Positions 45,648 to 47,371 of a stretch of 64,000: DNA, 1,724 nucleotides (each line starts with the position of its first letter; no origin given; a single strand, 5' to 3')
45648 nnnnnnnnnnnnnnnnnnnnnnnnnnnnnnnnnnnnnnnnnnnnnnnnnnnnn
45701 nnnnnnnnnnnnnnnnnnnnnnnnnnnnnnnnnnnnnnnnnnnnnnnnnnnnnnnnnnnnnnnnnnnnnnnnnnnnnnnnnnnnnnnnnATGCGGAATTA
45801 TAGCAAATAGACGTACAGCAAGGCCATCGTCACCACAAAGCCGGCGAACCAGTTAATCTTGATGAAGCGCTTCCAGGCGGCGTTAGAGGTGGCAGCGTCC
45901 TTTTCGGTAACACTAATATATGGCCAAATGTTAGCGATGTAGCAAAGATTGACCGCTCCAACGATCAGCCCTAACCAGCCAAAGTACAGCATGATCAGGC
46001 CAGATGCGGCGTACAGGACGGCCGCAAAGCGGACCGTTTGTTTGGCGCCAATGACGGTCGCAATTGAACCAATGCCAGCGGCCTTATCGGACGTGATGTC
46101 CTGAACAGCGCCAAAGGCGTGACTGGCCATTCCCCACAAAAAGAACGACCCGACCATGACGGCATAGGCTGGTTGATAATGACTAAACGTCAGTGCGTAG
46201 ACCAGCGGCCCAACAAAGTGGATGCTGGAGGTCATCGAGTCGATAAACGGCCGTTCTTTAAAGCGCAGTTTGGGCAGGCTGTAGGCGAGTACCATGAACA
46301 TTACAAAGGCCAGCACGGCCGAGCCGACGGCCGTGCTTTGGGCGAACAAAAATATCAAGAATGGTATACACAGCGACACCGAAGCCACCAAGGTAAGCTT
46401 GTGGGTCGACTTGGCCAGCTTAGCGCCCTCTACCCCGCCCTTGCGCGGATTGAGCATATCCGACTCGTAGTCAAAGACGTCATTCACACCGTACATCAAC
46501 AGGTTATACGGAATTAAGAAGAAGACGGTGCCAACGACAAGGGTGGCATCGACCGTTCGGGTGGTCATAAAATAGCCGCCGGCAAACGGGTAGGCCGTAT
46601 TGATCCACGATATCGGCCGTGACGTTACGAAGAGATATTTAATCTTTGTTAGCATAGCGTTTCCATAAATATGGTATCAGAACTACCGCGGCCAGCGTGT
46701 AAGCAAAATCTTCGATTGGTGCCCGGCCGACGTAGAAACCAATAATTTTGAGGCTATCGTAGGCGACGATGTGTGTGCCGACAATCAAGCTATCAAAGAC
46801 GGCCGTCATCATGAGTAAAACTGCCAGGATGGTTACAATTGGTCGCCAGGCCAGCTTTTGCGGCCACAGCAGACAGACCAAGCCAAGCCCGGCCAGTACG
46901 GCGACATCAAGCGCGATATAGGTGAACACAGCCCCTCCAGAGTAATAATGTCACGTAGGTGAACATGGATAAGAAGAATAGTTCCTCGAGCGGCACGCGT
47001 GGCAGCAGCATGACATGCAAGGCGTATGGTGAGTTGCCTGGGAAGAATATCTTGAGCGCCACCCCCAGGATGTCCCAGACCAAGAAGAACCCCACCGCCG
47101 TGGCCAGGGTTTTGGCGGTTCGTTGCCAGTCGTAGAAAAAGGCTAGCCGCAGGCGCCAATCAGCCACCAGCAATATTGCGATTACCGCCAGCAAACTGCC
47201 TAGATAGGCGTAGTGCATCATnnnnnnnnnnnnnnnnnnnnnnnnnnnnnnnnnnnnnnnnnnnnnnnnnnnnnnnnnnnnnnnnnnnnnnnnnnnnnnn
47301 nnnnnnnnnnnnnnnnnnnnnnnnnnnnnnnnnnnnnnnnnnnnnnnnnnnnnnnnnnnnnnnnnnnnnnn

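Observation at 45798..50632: Complete crtE-B-I-Ye-Yf-Eb operon (actinobacterial C50-carotenoid gene order) in a putative Patescibacteria genome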

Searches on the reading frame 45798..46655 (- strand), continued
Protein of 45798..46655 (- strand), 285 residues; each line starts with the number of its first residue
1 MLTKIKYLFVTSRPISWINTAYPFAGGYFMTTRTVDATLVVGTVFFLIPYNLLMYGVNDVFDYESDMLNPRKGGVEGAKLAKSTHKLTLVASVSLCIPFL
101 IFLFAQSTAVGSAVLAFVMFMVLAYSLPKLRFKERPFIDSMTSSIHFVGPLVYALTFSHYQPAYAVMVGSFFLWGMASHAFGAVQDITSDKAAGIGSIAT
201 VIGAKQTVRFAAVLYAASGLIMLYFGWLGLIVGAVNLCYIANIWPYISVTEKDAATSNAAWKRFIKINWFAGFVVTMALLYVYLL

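Call 39: list_cluster_members(proteins=[P0253, P0255, P0256, P0257, P0263, P0265, P0271, P0272, P0274, P0277])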
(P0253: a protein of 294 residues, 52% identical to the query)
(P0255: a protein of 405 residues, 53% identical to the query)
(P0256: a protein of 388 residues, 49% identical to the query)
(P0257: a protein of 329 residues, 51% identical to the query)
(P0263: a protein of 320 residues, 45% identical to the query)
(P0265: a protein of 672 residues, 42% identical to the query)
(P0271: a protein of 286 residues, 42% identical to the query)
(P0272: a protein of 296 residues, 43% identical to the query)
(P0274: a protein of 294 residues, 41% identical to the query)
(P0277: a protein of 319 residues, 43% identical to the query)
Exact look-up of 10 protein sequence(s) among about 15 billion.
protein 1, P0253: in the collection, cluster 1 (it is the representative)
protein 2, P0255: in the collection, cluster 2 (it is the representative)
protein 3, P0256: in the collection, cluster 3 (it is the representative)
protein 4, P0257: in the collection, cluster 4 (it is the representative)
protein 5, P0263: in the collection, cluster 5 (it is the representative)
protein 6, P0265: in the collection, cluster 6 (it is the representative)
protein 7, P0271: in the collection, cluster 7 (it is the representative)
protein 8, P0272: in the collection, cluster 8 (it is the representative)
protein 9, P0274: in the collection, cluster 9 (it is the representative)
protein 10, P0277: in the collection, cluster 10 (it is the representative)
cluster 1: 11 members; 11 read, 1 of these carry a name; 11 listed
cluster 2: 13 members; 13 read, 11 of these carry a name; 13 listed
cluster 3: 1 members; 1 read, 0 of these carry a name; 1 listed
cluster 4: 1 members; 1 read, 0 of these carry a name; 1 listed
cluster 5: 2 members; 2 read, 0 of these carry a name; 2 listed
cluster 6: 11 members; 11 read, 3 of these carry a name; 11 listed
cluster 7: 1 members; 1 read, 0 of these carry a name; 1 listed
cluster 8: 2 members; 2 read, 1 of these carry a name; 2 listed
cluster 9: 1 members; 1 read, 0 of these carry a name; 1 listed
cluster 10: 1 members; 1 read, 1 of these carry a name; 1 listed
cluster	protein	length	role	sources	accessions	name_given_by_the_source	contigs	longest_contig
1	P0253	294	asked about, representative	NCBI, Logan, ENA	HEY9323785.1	MAG TPA: prenyltransferase [Agromyces sp.]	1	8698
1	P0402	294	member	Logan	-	-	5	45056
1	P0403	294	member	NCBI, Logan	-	-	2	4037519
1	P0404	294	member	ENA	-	-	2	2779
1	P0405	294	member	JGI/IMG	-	-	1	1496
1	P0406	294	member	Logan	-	-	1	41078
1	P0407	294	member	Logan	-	-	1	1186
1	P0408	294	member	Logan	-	-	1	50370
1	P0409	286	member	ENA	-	-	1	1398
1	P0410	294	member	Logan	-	-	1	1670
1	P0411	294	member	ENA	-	-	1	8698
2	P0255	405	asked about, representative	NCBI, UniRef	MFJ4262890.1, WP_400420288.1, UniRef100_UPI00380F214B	prenyltransferase [Paenarthrobacter nicotinovorans] | prenyltransferase n=1 Tax=Paenarthrobacter nicotinovorans TaxID=29320 RepID=UPI00380F214B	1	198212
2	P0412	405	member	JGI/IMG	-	lycopene cyclase domain-containing protein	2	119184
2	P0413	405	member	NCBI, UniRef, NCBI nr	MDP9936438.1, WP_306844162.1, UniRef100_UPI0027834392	lycopene cyclase domain-containing protein [Paenarthrobacter nicotinovorans] | prenyltransferase n=1 Tax=Paenarthrobacter nicotinovorans TaxID=29320 RepID=UPI0027834392 | prenyltransferase [Paenarthrobacter nicotinovorans]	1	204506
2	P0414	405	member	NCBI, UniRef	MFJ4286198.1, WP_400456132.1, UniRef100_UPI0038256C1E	prenyltransferase [Paenarthrobacter nicotinovorans] | prenyltransferase n=1 Tax=Paenarthrobacter nicotinovorans TaxID=29320 RepID=UPI0038256C1E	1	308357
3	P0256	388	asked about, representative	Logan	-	-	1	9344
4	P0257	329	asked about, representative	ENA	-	-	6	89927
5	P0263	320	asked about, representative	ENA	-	-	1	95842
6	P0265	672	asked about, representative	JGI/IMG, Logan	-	4-hydroxybenzoate polyprenyltransferase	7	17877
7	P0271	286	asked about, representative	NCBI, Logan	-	-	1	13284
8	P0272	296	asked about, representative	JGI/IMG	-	-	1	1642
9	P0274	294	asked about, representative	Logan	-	-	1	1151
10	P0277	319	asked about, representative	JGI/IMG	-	4-hydroxybenzoate polyprenyltransferase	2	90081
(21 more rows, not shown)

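Call 41: search_protein_families(library=pfam, proteins=[L004:5433-6017:+, L057:3299-3877:+, L004:10858-11577:+, L013:10843-11547:+, L057:8771-9397:+, L013:4332-5747:-, L005:10847-11395:-, L003:4863-5438:+, L057:1104-3218:-, L003:10874-11821:-], max_evalue=0.01)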
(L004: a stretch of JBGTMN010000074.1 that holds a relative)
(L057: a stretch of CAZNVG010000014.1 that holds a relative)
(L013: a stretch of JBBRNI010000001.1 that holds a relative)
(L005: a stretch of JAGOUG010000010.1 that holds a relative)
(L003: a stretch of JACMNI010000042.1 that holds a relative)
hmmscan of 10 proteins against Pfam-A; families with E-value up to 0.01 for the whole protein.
L004:5433-6017:+ (194 aa): 1 family
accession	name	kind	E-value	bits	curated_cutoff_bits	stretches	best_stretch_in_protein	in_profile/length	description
PF00440.29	TetR_N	-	8.4e-10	38.7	24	1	15-53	7-45/47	Bacterial regulatory proteins, tetR family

L057:3299-3877:+ (192 aa): 1 family
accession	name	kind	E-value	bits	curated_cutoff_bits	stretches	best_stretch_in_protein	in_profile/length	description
PF00440.29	TetR_N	-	2.5e-16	59.6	24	1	7-53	1-47/47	Bacterial regulatory proteins, tetR family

L004:10858-11577:+ (239 aa): 6 families
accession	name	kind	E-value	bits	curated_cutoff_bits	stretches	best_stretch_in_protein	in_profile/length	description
PF00535.33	Glycos_transf_2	-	1.2e-31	110.3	23.3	1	4-156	1-161/168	Glycosyl transferase family 2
PF13641.12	Glyco_tranf_2_3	-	9.4e-14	52.4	27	1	3-183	3-194/230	Glycosyltransferase like family 2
PF13632.12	Glyco_trans_2_3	-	1.9e-08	34.8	27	1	82-182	5-105/198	Glycosyl transferase family group 2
PF10111.15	Glyco_tranf_2_2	-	2.3e-05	24.5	27.3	1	4-101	1-107/276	Glycosyltransferase like family 2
PF13506.12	Glyco_transf_21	-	0.00011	22.2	21.7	1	68-161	23-116/174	Glycosyl transferase family 21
PF13704.12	Glyco_tranf_2_4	-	0.00028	21.8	27.5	1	11-63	2-52/98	Glycosyl transferase family 2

L013:10843-11547:+ (234 aa): 1 family
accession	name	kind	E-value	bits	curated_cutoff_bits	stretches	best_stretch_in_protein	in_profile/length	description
PF06197.19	DUF998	-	1.4e-08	35.1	30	1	41-176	28-152/184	Protein of unknown function (DUF998)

L057:8771-9397:+ (208 aa): 6 families
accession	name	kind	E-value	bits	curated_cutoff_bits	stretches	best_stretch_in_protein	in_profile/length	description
PF13460.12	NAD_binding_10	-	1.4e-28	100.5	27.2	1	7-195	1-183/184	NAD(P)H-binding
PF01370.27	Epimerase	-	3.2e-11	43.6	20.9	1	3-111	1-120/240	NAD dependent epimerase/dehydratase family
PF05368.20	NmrA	-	2.8e-08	34.1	27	1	2-101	4-103/298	NmrA-like family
PF01073.25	3Beta_HSD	-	0.0021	17.6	22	1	5-111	2-122/280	3-beta hydroxysteroid dehydrogenase/isomerase family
PF01113.26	DapB_N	-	0.0033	18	25.6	1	1-41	1-43/124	Dihydrodipicolinate reductase, N-terminus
PF00731.26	AIRC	-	0.009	16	30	0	137-178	64-109/148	AIR carboxylase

L013:4332-5747:- (471 aa): 17 families
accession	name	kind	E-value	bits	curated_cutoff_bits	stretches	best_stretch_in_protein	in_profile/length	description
PF07992.20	Pyr_redox_2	-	3.8e-63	214.1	26.1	1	11-322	3-291/291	Pyridine nucleotide-disulphide oxidoreductase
PF00070.33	Pyr_redox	-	1.3e-20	74.2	22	1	177-254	2-81/82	Pyridine nucleotide-disulphide oxidoreductase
PF13450.12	NAD_binding_8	-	2.5e-09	37.7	21.9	1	13-48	1-36/68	NAD(P)-binding Rossmann-like domain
PF13738.12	Pyr_redox_3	-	2.9e-09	37.1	30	1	12-306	1-305/305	Pyridine nucleotide-disulphide oxidoreductase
PF02852.28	Pyr_redox_dim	-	3.7e-09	37.2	25.3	1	343-421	2-82/110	Pyridine nucleotide-disulphide oxidoreductase, dimerisation domain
PF12831.13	FAD_oxidored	-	4.6e-09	36.5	27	1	11-51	2-42/416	FAD dependent oxidoreductase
PF03486.20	HI0933_like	-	8.8e-09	35.6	50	1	11-51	3-43/244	HI0933-like protein Rossmann domain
PF01134.28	GIDA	-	2.4e-06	27.3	22.1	1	11-70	2-58/391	Glucose inhibited division protein A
PF01946.23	Thi4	-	2.3e-05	24.2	26.2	1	11-60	20-70/235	Thi4 family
PF00890.30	FAD_binding_2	-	0.00013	21.8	20.4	1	11-46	2-37/414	FAD binding domain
PF01262.27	AlaDh_PNT_C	-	0.00034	20.6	23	1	12-41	32-61/214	Alanine dehydrogenase/PNT, C-terminal domain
PF13478.12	XdhC_C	-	0.00037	21.5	29.7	0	177-245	1-54/125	XdhC Rossmann domain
PF01494.25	FAD_binding_3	-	0.00053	19.8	22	0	12-41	5-34/349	FAD binding domain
PF05834.18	Lycopene_cycl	-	0.00079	19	23.4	0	177-210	2-37/380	Lycopene cyclase protein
PF13434.12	Lys_Orn_oxgnase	-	0.0012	18.5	21.3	0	132-212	143-228/339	L-lysine 6-monooxygenase/L-ornithine 5-monooxygenase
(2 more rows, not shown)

L005:10847-11395:- (182 aa): 1 family
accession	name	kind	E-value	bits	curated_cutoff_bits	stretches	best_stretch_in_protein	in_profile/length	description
PF00293.34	NUDIX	-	1.4e-18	67.6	21.1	1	31-160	2-132/134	NUDIX domain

L003:4863-5438:+ (191 aa): 1 family
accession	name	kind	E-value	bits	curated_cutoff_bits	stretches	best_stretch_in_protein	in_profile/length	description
PF04307.19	YdjM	-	3.2e-24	85.8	29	1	1-163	1-155/176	YdjM inner membrane protein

L057:1104-3218:- (704 aa): 3 families
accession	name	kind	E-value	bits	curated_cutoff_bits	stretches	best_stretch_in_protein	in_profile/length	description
PF03176.21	MMPL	-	3.2e-115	385.1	20.5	2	52-372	3-327/333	MMPL family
PF00873.25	ACR_tran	-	3.5e-10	38.7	28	2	132-336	816-1020/1021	AcrB/AcrD/AcrF family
PF12349.14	Sterol-sensing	-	0.0035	17.7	22.3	0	206-338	7-138/153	Sterol-sensing domain of SREBP cleavage-activation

L003:10874-11821:- (315 aa): 1 family
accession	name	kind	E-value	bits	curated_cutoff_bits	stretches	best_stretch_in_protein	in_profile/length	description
PF03706.18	LPG_synthase_TM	-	2.5e-19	70.3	33.4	1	12-304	3-302/302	Lysylphosphatidylglycerol synthase TM region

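Call 42: search_protein_families(library=ncbifam, proteins=[L004:5433-6017:+, L057:3299-3877:+], max_evalue=0.01)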
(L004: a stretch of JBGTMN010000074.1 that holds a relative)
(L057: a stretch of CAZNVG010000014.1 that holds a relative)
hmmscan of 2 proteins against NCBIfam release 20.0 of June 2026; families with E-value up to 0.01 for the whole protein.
L004:5433-6017:+ (194 aa): 9 families
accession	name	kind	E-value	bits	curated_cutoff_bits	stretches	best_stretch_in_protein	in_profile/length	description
TIGR03384.1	betaine_BetI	equivalog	2.6e-07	30.5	201.3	1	9-79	12-84/189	choline-binding transcriptional repressor BetI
NF008647.0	PRK11640.1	equivalog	1.8e-06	28.3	267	1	6-88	3-85/191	transcriptional regulator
NF050111.1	TransRegSACE7040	equivalog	2.1e-06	27.8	250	1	6-86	3-84/186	SACE_7040 family transcriptional regulator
NF053878.1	FATransRegFadRBac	equivalog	5.1e-06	26.4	200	1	8-163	7-163/190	fatty acid metabolism transcriptional regulator FadR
NF001978.0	PRK00767.1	equivalog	5.5e-06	26.3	118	1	13-89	18-96/197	transcriptional regulator BetI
NF037937.1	septum_RefZ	equivalog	1.1e-05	25.4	180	1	6-90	1-92/195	forespore capture DNA-binding protein RefZ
NF047866.1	TF_DicD_YjdC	equivalog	1.8e-05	25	240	1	6-89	3-86/191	division control transcriptional repressor DicD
NF051457.1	acryl_TF_AcuR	equivalog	0.00051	19.4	247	1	4-74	17-91/204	acrylate utilization transcriptional regulator AcuR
TIGR03968.1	mycofact_TetR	equivalog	0.0075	15.9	224.9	0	4-70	9-75/190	mycofactocin system transcriptional regulator MftR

L057:3299-3877:+ (192 aa): 22 families
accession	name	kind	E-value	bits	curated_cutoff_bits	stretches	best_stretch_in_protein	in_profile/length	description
NF037937.1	septum_RefZ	equivalog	1.6e-12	47.7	180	1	6-85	3-89/195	forespore capture DNA-binding protein RefZ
NF041196.1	ScbR_bind_reg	equivalog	1.9e-12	47.8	150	1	2-94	6-102/191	ScbR family autoregulator-binding transcription factor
NF007430.0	PRK09975.1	equivalog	2.4e-12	46.5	274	1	3-84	12-95/220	acrEF/envCD operon transcriptional regulator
NF007949.0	PRK10668.1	equivalog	4.5e-12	45.9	271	1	2-88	11-99/216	multidrug efflux transporter transcriptional repressor AcrR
TIGR03384.1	betaine_BetI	equivalog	1.6e-10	41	201.3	1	6-89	12-96/189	choline-binding transcriptional repressor BetI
NF001978.0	PRK00767.1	equivalog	2.5e-10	40.5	118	1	6-99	13-108/197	transcriptional regulator BetI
NF051852.1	efflux_TF_MtrR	exception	5.2e-10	39.4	280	1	3-67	11-75/205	multidrug efflux system transcriptional repressor MtrR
NF053878.1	FATransRegFadRBac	equivalog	8.3e-10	38.7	200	1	3-176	4-177/190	fatty acid metabolism transcriptional regulator FadR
NF050111.1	TransRegSACE7040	equivalog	3.7e-09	36.7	250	1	6-86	5-86/186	SACE_7040 family transcriptional regulator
TIGR03613.1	RutR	equivalog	3.9e-09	36.7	368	1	6-87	12-93/202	pyrimidine utilization regulatory protein R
NF053516.1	TranRepPrsAVib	equivalog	5.6e-09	36.1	300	1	2-65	6-69/208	TetR family transcriptional repressor PsrA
NF053731.1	TransRegFasRMycb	equivalog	4.7e-07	29.8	330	1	7-82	16-92/199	HTH-type transcriptional activator FasR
NF010319.1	PRK13756.1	equivalog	6.4e-07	29.4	265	1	5-63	5-63/199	tetracycline resistance transcriptional repressor TetR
NF011572.0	PRK14996.1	equivalog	1.1e-06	28.7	144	1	5-86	11-91/192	TetR family transcriptional regulator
NF011584.0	PRK15008.1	equivalog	1.1e-06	28.6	230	1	5-64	21-80/212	HTH-type transcriptional regulator RutR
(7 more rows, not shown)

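Call 58: list_cluster_members(proteins=[P0256, P0258, P0260, P0261, P0266, P0279, P0297, P0280, P0309, P0293])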
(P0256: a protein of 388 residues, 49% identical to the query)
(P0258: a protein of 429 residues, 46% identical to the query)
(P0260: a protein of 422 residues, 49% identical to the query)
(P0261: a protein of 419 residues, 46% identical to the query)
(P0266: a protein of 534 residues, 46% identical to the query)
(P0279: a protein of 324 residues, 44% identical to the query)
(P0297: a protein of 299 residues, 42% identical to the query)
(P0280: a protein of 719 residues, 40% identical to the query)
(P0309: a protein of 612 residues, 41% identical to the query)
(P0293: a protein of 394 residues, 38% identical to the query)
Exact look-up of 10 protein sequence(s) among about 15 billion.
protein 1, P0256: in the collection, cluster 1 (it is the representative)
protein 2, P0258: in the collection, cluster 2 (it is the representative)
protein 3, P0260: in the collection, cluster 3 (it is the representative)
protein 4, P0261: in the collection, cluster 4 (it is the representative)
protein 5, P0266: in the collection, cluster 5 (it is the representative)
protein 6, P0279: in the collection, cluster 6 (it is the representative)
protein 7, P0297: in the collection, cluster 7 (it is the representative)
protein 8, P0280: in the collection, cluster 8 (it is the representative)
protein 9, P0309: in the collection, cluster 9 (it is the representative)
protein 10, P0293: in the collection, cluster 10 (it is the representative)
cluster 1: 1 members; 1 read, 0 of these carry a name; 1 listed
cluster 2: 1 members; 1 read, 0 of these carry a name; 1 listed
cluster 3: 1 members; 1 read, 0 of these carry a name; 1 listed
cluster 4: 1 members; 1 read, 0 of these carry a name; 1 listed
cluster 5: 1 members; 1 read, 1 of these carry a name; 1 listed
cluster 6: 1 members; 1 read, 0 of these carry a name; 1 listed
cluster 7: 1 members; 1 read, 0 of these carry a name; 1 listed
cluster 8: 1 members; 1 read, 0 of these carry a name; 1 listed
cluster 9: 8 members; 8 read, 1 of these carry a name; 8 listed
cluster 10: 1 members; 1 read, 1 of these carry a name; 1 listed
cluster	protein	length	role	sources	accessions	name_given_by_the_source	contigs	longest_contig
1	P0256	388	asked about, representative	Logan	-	-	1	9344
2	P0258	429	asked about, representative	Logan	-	-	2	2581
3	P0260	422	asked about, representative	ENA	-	-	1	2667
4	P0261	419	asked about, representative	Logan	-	-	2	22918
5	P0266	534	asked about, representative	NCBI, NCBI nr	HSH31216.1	MAG TPA: prenyltransferase, partial [Candidatus Saccharimonadales bacterium] | prenyltransferase [Candidatus Saccharimonadales bacterium]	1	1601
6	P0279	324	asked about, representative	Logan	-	-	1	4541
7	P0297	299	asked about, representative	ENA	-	-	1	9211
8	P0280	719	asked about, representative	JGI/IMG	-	-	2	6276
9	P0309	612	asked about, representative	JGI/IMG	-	4-hydroxybenzoate polyprenyltransferase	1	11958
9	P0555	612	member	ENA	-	-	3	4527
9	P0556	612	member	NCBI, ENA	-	-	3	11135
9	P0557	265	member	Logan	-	-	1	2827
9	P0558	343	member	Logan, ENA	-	-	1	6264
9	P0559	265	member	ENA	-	-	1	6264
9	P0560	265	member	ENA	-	-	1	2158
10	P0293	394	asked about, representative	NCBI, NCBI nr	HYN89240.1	MAG TPA: prenyltransferase [Ardenticatenaceae bacterium] | prenyltransferase [Ardenticatenaceae bacterium]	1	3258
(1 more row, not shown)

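Call 59: search_protein_families(library=pfam, proteins=[P0265, P0266, P0280, P0309, P0256, P0258, P0295], max_evalue=0.001)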
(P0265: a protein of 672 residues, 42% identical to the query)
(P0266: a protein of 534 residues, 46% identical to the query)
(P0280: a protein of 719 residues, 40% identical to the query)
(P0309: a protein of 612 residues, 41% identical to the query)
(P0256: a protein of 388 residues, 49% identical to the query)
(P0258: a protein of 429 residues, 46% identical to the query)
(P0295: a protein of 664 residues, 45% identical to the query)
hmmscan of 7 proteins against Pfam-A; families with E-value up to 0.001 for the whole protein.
P0265 (672 aa): 3 families
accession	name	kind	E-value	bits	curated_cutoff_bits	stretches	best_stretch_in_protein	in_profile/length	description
PF01040.23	UbiA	-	1.2e-22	80.9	34.2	1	27-275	3-247/250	UbiA prenyltransferase family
PF00535.33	Glycos_transf_2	-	7.3e-12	46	23.3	1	344-461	1-116/168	Glycosyl transferase family 2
PF13641.12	Glyco_tranf_2_3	-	1.6e-08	35.3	27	1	341-542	1-202/230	Glycosyltransferase like family 2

P0266 (534 aa): 6 families
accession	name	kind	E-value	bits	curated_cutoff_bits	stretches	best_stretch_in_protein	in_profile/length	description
PF01040.23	UbiA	-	2.3e-24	86.5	34.2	1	19-260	2-244/250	UbiA prenyltransferase family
PF00535.33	Glycos_transf_2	-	1.2e-22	81.1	23.3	1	333-501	1-166/168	Glycosyl transferase family 2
PF13641.12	Glyco_tranf_2_3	-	3.2e-16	60.5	27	1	330-526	1-198/230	Glycosyltransferase like family 2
PF13506.12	Glyco_transf_21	-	1.6e-10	41.2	21.7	1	400-527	18-142/174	Glycosyl transferase family 21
PF10111.15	Glyco_tranf_2_2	-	5.3e-06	26.5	27.3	1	333-446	1-115/276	Glycosyltransferase like family 2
PF13632.12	Glyco_trans_2_3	-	0.00016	22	27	1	416-533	2-116/198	Glycosyl transferase family group 2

P0280 (719 aa): 4 families
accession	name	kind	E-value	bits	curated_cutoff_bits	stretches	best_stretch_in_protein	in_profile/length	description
PF01040.23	UbiA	-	2e-20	73.6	34.2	1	35-278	3-247/250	UbiA prenyltransferase family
PF00535.33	Glycos_transf_2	-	5.4e-18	65.9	23.3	1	345-521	1-164/168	Glycosyl transferase family 2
PF13641.12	Glyco_tranf_2_3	-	2.7e-11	44.4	27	1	342-565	1-212/230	Glycosyltransferase like family 2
PF13506.12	Glyco_transf_21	-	1.5e-06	28.2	21.7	1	421-576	21-170/174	Glycosyl transferase family 21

P0309 (612 aa): 1 family
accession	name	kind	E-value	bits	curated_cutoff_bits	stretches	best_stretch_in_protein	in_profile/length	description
PF01040.23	UbiA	-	7.1e-24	84.9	34.2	1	22-263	6-246/250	UbiA prenyltransferase family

P0256 (388 aa): 2 families
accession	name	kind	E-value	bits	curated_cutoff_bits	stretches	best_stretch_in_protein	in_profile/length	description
PF01040.23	UbiA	-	2.1e-23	83.3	34.2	1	125-358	4-241/250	UbiA prenyltransferase family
PF18916.5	Lycopene_cyc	-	1.2e-08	35.8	27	1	3-86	3-88/92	Lycopene cyclase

P0258 (429 aa): 2 families
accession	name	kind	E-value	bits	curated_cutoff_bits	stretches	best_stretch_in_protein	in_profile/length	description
PF01040.23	UbiA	-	7e-28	98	34.2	1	163-410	4-249/250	UbiA prenyltransferase family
PF18916.5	Lycopene_cyc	-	0.00014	22.8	27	1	6-91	7-83/92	Lycopene cyclase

P0295 (664 aa): 2 families
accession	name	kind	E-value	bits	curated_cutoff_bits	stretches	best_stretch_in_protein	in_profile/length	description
PF01040.23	UbiA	-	6e-25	88.4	34.2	1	20-248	10-233/250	UbiA prenyltransferase family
PF13506.12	Glyco_transf_21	-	5.4e-06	26.4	21.7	1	379-528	6-148/174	Glycosyl transferase family 21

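Call 62: search_protein_families(library=ncbifam, proteins=[L005:10847-11395:-], max_evalue=0.01)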
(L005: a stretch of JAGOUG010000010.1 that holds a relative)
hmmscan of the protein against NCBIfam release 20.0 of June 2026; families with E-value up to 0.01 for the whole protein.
L005:10847-11395:- (182 aa): 7 families
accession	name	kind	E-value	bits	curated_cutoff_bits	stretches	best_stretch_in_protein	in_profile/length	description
NF002995.0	PRK03759.1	equivalog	2.2e-65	219.8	127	1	2-171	5-173/185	isopentenyl-diphosphate Delta-isomerase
TIGR02150.1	IPP_isom_1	equivalog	4.4e-39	133.9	105.8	1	6-164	1-156/159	isopentenyl-diphosphate delta-isomerase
NF012016.0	PRK15472.1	equivalog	4.4e-06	26.4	95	1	34-91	5-61/141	nucleoside triphosphatase NudI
NF041653.1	Nud_hyd_Meth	equivalog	9.2e-06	25.6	300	1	8-93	4-87/170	Nudix hydrolase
NF011922.0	PRK15393.1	equivalog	5.8e-05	22.8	152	1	4-91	11-97/182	NUDIX hydrolase YfcD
NF006530.0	PRK08999.1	equivalog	0.00015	21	245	1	38-97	12-69/315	Nudix family hydrolase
NF006961.0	PRK09438.1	equivalog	0.0078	15.7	103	0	39-95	15-66/151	dihydroneopterin triphosphate diphosphatase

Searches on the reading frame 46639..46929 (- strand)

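Call 3: search_protein_families(library=pfam, proteins=[window:46639-46929:-])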
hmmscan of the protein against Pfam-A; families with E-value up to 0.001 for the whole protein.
window:46639-46929:- (96 aa): 1 family
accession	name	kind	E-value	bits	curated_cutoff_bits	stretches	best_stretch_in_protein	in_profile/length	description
PF18916.5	Lycopene_cyc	-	8.8e-07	29.9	27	1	3-88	3-88/92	Lycopene cyclase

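Call 4: search_protein_families(library=ncbifam, proteins=[window:46639-46929:-])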
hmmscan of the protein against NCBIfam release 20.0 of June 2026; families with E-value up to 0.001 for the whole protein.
window:46639-46929:- (96 aa): 1 family
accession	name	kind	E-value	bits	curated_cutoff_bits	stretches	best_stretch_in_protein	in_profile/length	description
TIGR03462.1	CarR_dom_SF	subfamily_domain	1e-11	45.2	39.4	1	2-89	1-88/89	lycopene cyclase domain-containing protein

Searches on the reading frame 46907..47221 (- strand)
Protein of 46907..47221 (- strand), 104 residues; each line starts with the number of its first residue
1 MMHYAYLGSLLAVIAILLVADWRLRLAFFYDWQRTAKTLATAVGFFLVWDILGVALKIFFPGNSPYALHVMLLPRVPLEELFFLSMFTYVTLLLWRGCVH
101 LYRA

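Call 3: search_protein_families(library=pfam, proteins=[window:46907-47221:-])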
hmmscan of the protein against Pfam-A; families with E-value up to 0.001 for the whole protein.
window:46907-47221:- (104 aa): 0 families

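Call 4: search_protein_families(library=ncbifam, proteins=[window:46907-47221:-])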
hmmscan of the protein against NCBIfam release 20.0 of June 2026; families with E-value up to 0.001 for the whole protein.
window:46907-47221:- (104 aa): 1 family
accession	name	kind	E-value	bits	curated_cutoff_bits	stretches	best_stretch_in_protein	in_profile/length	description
TIGR03462.1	CarR_dom_SF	subfamily_domain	2.5e-15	56.7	39.4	1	4-93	1-87/89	lycopene cyclase domain-containing protein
